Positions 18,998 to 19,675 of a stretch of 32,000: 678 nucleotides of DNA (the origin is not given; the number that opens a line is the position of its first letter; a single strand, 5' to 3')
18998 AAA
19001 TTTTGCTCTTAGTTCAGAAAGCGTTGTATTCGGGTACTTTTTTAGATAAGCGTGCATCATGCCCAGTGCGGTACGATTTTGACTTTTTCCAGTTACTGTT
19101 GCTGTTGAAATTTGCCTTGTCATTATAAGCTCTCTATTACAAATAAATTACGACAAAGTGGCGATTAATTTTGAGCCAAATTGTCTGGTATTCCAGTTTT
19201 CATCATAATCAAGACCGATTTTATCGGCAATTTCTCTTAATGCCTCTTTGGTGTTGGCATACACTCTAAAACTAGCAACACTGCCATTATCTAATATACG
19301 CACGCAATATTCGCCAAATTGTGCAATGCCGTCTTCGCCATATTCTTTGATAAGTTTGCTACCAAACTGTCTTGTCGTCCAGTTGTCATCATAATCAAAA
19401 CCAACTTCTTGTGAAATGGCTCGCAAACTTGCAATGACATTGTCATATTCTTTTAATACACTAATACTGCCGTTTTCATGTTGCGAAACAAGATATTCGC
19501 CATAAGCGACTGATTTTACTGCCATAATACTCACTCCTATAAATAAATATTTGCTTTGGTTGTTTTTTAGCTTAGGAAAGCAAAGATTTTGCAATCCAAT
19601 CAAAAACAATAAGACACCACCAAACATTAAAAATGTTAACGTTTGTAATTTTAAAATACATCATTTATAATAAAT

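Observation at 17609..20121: XRE-controlled cassette of four to five unassignable proteins beside an IS remnant: candidate novel accessory system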

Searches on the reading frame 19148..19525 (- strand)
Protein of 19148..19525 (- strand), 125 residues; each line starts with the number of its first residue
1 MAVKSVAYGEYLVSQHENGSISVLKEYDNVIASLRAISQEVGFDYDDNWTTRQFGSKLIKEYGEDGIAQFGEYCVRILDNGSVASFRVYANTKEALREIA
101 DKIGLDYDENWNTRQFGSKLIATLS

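Call 3: search_protein_families(library=pfam, proteins=[window:19148-19525:-], max_evalue=1)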
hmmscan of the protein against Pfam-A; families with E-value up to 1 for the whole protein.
window:19148-19525:- (125 aa): 2 families
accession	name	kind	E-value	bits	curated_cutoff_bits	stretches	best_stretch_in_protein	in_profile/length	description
PF22325.2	CR4_N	-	0.0034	17.9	27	0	71-112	21-62/80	Interferon-gamma receptor, N-terminal domain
PF16163.10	DUF4869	-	0.15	12.4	28.9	0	43-63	10-30/128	Domain of unknown function (DUF4869)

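Call 4: search_protein_families(library=padloc, proteins=[window:19148-19525:-], max_evalue=1)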
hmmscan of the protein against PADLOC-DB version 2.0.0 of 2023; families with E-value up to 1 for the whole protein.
window:19148-19525:- (125 aa): 0 families

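Call 5: search_protein_families(library=phrogs, proteins=[window:19148-19525:-], max_evalue=1)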
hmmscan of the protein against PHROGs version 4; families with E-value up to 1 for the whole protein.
window:19148-19525:- (125 aa): 6 families
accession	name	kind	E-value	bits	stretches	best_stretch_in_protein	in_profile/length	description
phrog_10035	-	unknown function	5.8e-05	24.6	1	13-51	56-93/106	-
phrog_19776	-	unknown function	0.017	16.4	0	11-53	14-56/128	-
phrog_38341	-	unknown function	0.044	15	1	25-106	7-78/123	-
phrog_10998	-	unknown function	0.14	13.3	0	49-83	29-61/74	-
phrog_4256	-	unknown function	0.23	12.3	0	39-53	12-26/141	-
phrog_4731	-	unknown function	0.4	12.2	0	88-113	24-49/108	-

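Call 6: search_protein_families(library=ncbifam, proteins=[window:19148-19525:-], max_evalue=1)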
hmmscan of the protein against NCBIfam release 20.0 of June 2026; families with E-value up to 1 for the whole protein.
window:19148-19525:- (125 aa): 1 family
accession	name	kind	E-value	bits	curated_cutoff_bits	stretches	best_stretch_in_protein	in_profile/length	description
NF041415.1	halo_CC_star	equivalog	0.041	14.2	55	0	35-47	35-47/55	halo-CC-star protein HcsS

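Call 47: search_protein_families(library=pfam, alignment_id=A5, max_evalue=0.1)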
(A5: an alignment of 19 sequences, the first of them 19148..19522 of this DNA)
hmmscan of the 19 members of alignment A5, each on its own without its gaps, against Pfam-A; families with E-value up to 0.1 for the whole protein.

A. member 1, window:19148-19522:- (124 aa): 1 family
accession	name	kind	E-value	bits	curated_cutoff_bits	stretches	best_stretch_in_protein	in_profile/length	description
PF22325.2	CR4_N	-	0.0034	17.9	27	0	70-111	21-62/80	Interferon-gamma receptor, N-terminal domain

B. families by the number of members that match (of 19 scanned): 16 families
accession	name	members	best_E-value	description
PF22325.2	CR4_N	6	0.0034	Interferon-gamma receptor, N-terminal domain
PF16163.10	DUF4869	3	0.0048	Domain of unknown function (DUF4869)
PF25432.1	FF_PRPF40A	2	0.0058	PRPF40A-like, FF domain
PF14056.11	DUF4250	2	0.02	Domain of unknown function (DUF4250)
PF13657.11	Couple_hipA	2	0.024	HipA N-terminal domain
PF25459.1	AIM3_BBC1_C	1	0.0023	AIM3/BBC1 Cysteine proteinase-fold domain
PF00181.30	Ribosomal_L2_N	1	0.0056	Ribosomal Proteins L2, RNA binding N-terminal domain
PF18554.7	PheRS_DBD2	1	0.023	PheRS DNA binding domain 2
PF14412.12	AHH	1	0.025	A nuclease family of the HNH/ENDO VII superfamily with conserved AHH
PF07862.16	Nif11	1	0.065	Nif11 domain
PF09869.16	KH_DUF2096_C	1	0.073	DUF2096 C-terminal KH-like domain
PF20961.2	phiKZ_gp29PR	1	0.074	Bacteriophage phiKZ, gp29PR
PF00017.30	SH2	1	0.075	SH2 domain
PF13936.12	HTH_38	1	0.076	Helix-turn-helix domain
PF02754.22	CCG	1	0.079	Cysteine-rich domain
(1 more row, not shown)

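Call 54: find_homologous_proteins(query=A5, max_evalue=0.001)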
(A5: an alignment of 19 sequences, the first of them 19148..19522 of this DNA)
Query A5 (19 sequences) (124 aa, profile of the alignment): 988 proteins with E <= 0.001 among 8000 candidates; the best 120 are listed.
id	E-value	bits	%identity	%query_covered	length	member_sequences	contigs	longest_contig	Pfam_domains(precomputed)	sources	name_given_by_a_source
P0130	3.3e-63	229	60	97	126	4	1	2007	-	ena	-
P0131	4.4e-63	229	56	97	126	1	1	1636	-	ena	-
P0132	5.6e-63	228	59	97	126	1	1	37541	-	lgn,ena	-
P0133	6.4e-63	228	55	97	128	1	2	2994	-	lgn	-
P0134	6.5e-63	228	55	97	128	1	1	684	-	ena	-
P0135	8.3e-63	228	59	97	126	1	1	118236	-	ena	-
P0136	8.7e-63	228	55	97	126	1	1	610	-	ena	-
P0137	1.8e-62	227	55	100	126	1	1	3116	-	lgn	-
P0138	2.2e-62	226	58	97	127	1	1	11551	-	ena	-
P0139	2.6e-62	226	55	97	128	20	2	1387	-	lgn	-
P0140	3.5e-62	226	56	100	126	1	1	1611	-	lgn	-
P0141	3.6e-62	226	58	97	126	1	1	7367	-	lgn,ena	-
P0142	3.9e-62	225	58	97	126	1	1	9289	-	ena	-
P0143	5.0e-62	225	59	97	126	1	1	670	-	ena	-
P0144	7.4e-62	225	52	100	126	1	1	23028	-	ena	-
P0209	1.1e-59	217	72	98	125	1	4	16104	-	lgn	-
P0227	3.2e-59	216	53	97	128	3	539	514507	-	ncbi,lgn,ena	-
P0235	3.9e-59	216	75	100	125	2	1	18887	-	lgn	-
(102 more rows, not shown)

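Call 55: find_encoding_contigs(protein=P0235, flank=10000, max_places=3)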
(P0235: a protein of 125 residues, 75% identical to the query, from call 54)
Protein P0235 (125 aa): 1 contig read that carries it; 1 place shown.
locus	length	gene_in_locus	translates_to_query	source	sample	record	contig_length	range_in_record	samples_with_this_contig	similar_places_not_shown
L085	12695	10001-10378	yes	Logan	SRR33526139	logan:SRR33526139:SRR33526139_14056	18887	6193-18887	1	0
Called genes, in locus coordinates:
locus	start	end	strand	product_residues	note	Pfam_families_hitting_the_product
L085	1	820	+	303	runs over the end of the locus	PF03956:Lys_export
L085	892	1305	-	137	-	PF02566:OsmC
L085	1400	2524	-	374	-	PF00724:Oxidored_FMN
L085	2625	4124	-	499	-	PF00999:Na_H_Exchanger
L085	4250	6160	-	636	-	PF13185:GAF_2 (faint), PF01590:GAF, PF00512:HisKA, PF02518:HATPase_c, PF00072:Response_reg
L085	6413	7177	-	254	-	PF00899:ThiF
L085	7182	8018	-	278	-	PF01026:TatD_DNase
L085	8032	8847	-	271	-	PF11738:DUF3298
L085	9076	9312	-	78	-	-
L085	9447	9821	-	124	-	PF12844:HTH_19, PF01381:HTH_3, PF13443:HTH_26, PF13560:HTH_31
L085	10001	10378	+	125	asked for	-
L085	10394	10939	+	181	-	-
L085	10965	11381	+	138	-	-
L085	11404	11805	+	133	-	-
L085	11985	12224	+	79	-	-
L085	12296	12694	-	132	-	?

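Call 56: find_encoding_contigs(protein=P0209, flank=10000, max_places=3)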
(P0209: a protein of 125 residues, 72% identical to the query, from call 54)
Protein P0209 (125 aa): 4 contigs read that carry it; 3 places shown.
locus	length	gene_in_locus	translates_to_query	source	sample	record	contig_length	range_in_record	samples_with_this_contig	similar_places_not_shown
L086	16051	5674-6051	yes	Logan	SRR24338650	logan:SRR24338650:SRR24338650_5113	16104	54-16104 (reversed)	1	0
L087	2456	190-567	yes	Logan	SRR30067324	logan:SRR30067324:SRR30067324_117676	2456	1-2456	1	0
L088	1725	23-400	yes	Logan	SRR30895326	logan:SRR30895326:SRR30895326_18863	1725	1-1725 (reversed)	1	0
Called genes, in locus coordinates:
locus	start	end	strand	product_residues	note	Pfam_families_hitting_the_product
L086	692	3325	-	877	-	PF11791:Aconitase_B_N, PF06434:Aconitase_2_N, PF00330:Aconitase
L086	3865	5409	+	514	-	PF00199:Catalase, PF06628:Catalase-rel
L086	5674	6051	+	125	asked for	-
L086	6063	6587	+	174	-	-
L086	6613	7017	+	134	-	-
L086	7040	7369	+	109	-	-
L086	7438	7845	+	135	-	-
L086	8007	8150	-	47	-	-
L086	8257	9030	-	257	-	-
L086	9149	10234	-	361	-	PF00378:ECH_1, PF16113:ECH_2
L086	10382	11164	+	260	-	PF03883:H2O2_YaaD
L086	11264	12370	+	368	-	PF00154:RecA_N, PF06745:ATPase (weak), PF08423:Rad51, PF27531:MT3502_N (weak), PF21096:RecA_C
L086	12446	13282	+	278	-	PF21982:RecX_HTH1 (weak), PF21981:RecX_HTH3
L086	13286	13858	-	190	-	PF13548:DUF4126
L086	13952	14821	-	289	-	PF00126:HTH_1, PF03466:LysR_substrate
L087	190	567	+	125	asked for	-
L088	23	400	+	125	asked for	-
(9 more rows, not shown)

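Call 69: predict_structure(alignment_id=A6)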
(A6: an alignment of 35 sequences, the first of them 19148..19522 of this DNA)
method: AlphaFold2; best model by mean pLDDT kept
length: 124 residues; sequences in the alignment: 35
mean_pLDDT: 91.3   pTM: 0.72
mean pLDDT of the five models: 91.3, 90.9, 89.4, 88.6, 86.4
residues with pLDDT >= 90: 95; 70-90: 28; 50-70: 1; < 50: 0
segments of 3 or more residues with pLDDT < 50: none
pLDDT, mean of each block of 10 residues (from residue 1): 86 91 91 91 94 95 91 91 89 92 92 94 91
secondary structure, 60 per line:
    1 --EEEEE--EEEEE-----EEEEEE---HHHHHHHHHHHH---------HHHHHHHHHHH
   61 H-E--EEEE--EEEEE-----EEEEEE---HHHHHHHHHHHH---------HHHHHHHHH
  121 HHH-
elements in order: E3-7 E10-14 E20-25 H29-40 H50-61 E66-69 E72-76 E82-87 H91-102 H112-123

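Call 72: fold_search(model_id=the predicted structure, library=pdb)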
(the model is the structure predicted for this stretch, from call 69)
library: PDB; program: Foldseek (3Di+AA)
matches with E <= 10: 701; with E <= 0.001: 0
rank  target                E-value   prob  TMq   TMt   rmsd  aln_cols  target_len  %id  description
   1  5j3t_A                6.1e-02  0.28  0.20  0.20  13.5       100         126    8  Crystal structure of S. pombe Dcp2:Dcp1:Edc1 mRNA decapping complex (released 2016-05-18)
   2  9efs_A                6.9e-02  0.13  0.19  0.06  14.7       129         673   13  The primed conformation of herpes simplex virus type 1 (HSV-1) glycoprotein B (gB) mutant R131F (released 2026-04-08)
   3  7rj7_B                7.3e-02  0.25  0.26  0.15   9.5       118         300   11  CRYSTAL STRUCTURE OF AP2 ASSOCIATED KINASE 1 ISOFORM 1 COMPLEXED WITH LIGAND 2-(1-AMINO-3-METHYLBUTYL)-6- (PYRIDIN-4-Y (released 2022-02-23)
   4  8gmd_A                8.8e-02  0.28  0.29  0.15   9.8       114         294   14  CRYSTAL STRUCTURE OF AP2 ASSOCIATED KINASE 1 COMPLEXED WITH (5P)-3-({(8R)-5-[(4-aminopiperidin-1-yl)methyl]pyrrolo[2,1 (released 2023-07-12)
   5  9q9l_A                1.0e-01  0.14  0.22  0.06  15.4       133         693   15  HSV-1 prefusion glycoprotein B (released 2025-09-03)
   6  4ytc                  1.4e-01  0.15  0.24  0.14   9.4       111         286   13  Discovery of VX-509 (Decernotinib): A Potent and Selective Janus kinase (JAK) 3 Inhibitor for the Treatment of Autoimmun (released 2015-08-12)
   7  5j3q_A                1.5e-01  0.16  0.19  0.19  13.1        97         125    6  Crystal structure of S. pombe Dcp1:Edc1 mRNA decapping complex (released 2016-05-18)
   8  9q9n_A                1.5e-01  0.13  0.22  0.06  15.2       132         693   12  HSV-1 prefusion glycoprotein B bound by Nb1_gbHSV (released 2025-09-03)
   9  5cxf_C                1.5e-01  0.09  0.18  0.07  14.2       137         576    9  Crystal structure of the extracellular domain of glycoprotein B from Human Cytomegalovirus (released 2015-10-28)
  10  4ot1_A                1.6e-01  0.13  0.17  0.19  10.8        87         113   10  Structural Basis for the Recognition of Human Cytomegalovirus Glycoprotein B by the Neutralizing Human Antibody SM5-1 (released 2014-08-13)
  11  9dd7_E                1.6e-01  0.10  0.19  0.09  13.0       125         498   13  Cryo-EM structure of neutralizing human antibody D48 in complex with HSV-1 glycoprotein B trimer gB-Ecto.516P.531E.DS (released 2025-09-10)
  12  9q9s_A                1.6e-01  0.08  0.18  0.07  14.9       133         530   12  HSV-2 prefusion glycoprotein B bound by Nb1_gbHSV (released 2025-09-03)
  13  4w9w                  1.7e-01  0.30  0.31  0.16   9.7       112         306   12  Crystal Structure of BMP-2-inducible kinase in complex with small molecule AZD-7762 (released 2014-09-10)
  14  9eft_A                1.7e-01  0.08  0.19  0.06  14.8       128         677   12  The primed conformation of herpes simplex virus type 1 (HSV-1) glycoprotein B (gB) mutant H516P (released 2026-03-18)
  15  2qpv_A                1.8e-01  0.10  0.20  0.19  14.5       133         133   12  Crystal structure of uncharacterized protein Atu1531 (released 2007-08-07)
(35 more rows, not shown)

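Call 76: fold_search(model_id=the predicted structure, library=viral)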
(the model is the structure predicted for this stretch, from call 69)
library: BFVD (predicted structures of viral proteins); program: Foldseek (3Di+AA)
matches with E <= 10: 891; with E <= 0.001: 0
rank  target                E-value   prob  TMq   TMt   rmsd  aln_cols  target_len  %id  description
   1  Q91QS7                8.7e-02  0.12  0.18  0.06  15.4       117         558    8  Glycoprotein B (Fragment) [Murid herpesvirus 1]
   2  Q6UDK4                9.3e-02  0.12  0.18  0.04  16.0       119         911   13  Envelope glycoprotein B [Psittacid herpesvirus 1 (isolate Amazon parrot/-/97-0001/1997)]
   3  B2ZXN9                1.5e-01  0.13  0.23  0.12  11.3       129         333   12  Uncharacterized protein [Ralstonia phage phiRSL1]
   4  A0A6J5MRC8            1.6e-01  0.09  0.22  0.08  21.1       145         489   10  Amidoligase enzyme [uncultured Caudovirales phage]
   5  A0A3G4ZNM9            1.9e-01  0.41  0.30  0.08   8.6        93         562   10  non-specific serine/threonine protein kinase [Terrestrivirus sp.]
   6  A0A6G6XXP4            1.9e-01  0.38  0.36  0.38  10.7       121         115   12  (no name in the UniProt tables at hand)
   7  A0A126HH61            1.9e-01  0.13  0.22  0.24  12.4       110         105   13  Uncharacterized protein [Vibrio phage phi-Grn1]
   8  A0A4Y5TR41            2.2e-01  0.30  0.33  0.34   8.5       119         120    9  (no name in the UniProt tables at hand)
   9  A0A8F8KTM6            2.2e-01  0.09  0.20  0.21  12.3       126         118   10  Uncharacterized protein [Clandestinovirus]
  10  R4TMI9                2.3e-01  0.13  0.21  0.18  17.7       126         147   13  Uncharacterized protein [Haloarcula californiae tailed virus 1]
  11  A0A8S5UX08            2.5e-01  0.11  0.18  0.04  17.5       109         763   14  Tail fiber protein [Siphoviridae sp. ctDmR33]
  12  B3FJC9                2.6e-01  0.08  0.22  0.20  16.0       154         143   12  Uncharacterized protein [Pseudomonas phage 201phi2-1]
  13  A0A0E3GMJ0            2.8e-01  0.11  0.22  0.25   8.5        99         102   17  Uncharacterized protein [Enterobacteria phage JenP1]
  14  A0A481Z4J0            2.8e-01  0.11  0.19  0.10  15.3       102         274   13  Uncharacterized protein [Pithovirus LCPAC104]
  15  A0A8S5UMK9            2.8e-01  0.10  0.20  0.19  10.5       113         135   12  Uncharacterized protein [Myoviridae sp. ctCo31]
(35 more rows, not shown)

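Call 77: search_dna_similar(query=window:19148-19522:-, collection=phages, mode=protein, max_evalue=0.01)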
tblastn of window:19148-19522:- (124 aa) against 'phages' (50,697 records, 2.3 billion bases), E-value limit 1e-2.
No match.

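Call 80: list_cluster_members(proteins=[P0227, P0128, P0066, P0001])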
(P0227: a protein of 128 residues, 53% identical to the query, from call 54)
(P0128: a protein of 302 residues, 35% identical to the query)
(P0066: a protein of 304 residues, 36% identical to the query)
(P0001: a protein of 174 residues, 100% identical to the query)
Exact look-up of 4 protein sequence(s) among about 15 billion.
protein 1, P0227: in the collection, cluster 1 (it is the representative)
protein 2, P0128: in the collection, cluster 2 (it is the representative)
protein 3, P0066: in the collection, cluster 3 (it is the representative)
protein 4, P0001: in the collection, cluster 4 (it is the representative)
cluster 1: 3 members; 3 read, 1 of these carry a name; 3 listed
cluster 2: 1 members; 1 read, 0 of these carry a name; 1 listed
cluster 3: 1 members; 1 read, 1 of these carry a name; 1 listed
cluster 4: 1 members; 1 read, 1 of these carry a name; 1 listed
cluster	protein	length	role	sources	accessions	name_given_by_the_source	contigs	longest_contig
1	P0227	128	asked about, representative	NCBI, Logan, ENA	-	-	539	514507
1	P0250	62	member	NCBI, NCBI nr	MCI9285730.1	MAG: hypothetical protein HFJ91_08075 [Muribaculaceae bacterium] | hypothetical protein [Muribaculaceae bacterium]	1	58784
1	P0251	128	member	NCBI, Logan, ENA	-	-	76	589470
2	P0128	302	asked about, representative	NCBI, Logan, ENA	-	-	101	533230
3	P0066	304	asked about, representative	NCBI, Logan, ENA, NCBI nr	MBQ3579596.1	MAG: OmpA family protein [Bacteroidales bacterium] | OmpA family protein [Bacteroidales bacterium]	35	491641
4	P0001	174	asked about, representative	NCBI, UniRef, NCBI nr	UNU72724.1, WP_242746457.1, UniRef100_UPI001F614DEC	hypothetical protein LU293_06295 [Moraxella nasovis] | hypothetical protein n=1 Tax=Moraxella nasovis TaxID=2904121 RepID=UPI001F614DEC | hypothetical protein [Moraxella nasovis]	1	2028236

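Call 85: search_protein_families(library=pfam, proteins=[L085:11973-12221:+, L085:9076-9309:-], max_evalue=0.01)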
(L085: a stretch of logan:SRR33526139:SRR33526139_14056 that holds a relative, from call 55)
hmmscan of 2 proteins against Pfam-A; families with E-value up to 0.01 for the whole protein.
L085:11973-12221:+ (83 aa): 2 families
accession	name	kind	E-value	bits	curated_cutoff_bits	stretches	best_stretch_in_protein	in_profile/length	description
PF07106.19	TBPIP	-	0.0025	18.1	22.8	1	9-55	2-48/62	TBPIP/Hop2 winged helix domain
PF02186.21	TFIIE_beta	-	0.0082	16.8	28.1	0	13-60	8-54/66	TFIIE beta subunit core domain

L085:9076-9309:- (77 aa): 0 families
